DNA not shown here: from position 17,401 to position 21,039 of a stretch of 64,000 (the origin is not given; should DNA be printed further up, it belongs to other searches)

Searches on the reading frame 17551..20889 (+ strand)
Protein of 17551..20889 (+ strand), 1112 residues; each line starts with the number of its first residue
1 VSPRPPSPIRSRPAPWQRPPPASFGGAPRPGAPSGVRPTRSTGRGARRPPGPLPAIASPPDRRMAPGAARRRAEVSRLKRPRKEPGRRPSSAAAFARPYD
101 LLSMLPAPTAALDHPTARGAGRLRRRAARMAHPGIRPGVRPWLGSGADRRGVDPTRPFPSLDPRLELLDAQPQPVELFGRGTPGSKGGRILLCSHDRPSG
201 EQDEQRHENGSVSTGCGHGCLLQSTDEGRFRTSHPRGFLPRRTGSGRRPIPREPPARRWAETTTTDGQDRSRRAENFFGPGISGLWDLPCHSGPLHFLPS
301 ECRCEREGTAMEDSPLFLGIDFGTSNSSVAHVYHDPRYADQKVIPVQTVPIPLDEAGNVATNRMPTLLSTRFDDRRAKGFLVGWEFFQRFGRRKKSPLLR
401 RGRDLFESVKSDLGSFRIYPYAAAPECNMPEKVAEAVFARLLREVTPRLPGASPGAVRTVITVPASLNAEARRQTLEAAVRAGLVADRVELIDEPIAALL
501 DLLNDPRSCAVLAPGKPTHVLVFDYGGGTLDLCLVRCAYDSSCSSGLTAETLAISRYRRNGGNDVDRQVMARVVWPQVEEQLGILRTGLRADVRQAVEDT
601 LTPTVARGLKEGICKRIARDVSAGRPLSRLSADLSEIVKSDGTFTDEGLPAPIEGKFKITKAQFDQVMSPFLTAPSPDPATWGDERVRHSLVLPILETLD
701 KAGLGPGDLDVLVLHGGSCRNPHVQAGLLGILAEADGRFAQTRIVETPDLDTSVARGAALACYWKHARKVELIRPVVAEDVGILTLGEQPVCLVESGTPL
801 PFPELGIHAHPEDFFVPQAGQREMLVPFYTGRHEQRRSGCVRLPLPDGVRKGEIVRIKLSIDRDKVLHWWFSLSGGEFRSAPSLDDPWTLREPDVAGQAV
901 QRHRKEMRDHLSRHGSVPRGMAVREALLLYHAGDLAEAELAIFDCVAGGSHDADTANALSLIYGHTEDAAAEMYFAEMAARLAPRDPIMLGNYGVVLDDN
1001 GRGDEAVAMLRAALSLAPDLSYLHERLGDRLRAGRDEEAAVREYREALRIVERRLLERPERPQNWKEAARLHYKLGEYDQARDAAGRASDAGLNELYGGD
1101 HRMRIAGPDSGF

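Call 38: search_protein_families(library=pfam, proteins=[window:17551-20889:+], max_evalue=0.00001)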
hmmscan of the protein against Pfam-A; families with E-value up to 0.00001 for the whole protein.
window:17551-20889:+ (1112 aa): 3 families
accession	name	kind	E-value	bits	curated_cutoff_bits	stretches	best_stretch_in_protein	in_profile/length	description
PF00012.26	HSP70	-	2.9e-13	49.3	20.6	1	456-571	133-232/599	Hsp70 protein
PF07719.23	TPR_2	-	5.5e-07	29.7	27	0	1065-1088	4-27/34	Tetratricopeptide repeat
PF13371.12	TPR_9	-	1.8e-06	28.3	35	1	1041-1083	8-50/73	Tetratricopeptide repeat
